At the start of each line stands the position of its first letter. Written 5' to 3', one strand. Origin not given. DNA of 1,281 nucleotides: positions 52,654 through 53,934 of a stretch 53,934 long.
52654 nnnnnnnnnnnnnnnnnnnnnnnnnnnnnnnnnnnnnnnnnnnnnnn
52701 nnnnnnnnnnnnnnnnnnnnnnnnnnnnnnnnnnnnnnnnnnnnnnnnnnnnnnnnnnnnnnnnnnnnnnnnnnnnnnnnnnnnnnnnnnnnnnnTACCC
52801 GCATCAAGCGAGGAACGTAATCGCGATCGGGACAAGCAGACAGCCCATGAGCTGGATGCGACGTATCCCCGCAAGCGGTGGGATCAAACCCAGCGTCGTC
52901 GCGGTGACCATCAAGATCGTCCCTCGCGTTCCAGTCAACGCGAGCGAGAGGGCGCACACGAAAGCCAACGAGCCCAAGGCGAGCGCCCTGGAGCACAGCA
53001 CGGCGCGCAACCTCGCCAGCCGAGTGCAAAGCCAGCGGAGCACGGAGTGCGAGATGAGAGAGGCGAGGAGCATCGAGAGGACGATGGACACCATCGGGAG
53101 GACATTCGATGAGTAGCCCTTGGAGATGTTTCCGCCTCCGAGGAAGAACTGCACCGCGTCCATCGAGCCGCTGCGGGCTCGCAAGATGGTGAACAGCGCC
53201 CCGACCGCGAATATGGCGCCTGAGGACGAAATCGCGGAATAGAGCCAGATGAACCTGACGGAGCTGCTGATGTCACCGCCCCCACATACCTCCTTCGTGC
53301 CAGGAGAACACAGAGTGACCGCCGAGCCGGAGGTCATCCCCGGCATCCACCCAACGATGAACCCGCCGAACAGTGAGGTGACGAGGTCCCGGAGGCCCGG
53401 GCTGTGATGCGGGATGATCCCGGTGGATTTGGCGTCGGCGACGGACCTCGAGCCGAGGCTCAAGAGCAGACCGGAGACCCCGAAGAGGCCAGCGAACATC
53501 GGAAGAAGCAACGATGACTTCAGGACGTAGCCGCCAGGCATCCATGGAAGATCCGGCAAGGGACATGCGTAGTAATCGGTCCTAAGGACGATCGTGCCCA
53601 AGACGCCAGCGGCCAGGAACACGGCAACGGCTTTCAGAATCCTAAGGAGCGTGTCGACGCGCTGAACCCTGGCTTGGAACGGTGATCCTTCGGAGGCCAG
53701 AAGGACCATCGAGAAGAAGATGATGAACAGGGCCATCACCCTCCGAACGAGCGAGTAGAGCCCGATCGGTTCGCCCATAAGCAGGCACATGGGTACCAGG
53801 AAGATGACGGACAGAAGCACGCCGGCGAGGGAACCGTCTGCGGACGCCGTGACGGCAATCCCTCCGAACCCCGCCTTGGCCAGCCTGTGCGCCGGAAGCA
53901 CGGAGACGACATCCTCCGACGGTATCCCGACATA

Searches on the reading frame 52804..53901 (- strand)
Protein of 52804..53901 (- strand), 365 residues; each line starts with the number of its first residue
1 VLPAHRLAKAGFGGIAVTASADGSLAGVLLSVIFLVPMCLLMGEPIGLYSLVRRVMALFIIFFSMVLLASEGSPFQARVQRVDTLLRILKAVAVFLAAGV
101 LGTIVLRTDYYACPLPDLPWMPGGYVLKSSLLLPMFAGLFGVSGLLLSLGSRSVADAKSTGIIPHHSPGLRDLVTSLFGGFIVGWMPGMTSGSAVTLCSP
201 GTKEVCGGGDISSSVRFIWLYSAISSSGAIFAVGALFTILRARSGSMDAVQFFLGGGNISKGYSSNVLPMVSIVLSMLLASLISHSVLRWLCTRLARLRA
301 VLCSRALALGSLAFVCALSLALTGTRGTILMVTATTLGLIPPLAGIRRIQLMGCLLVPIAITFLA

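Call 22: search_protein_families(library=pfam, proteins=[window:52804-53901:-], max_evalue=0.01)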
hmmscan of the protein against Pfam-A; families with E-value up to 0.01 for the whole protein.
window:52804-53901:- (365 aa): 1 family
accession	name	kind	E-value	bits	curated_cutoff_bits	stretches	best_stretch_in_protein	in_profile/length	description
PF01970.21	TctA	-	2.8e-24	86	28.9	1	1-352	75-422/423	Tripartite tricarboxylate transporter TctA family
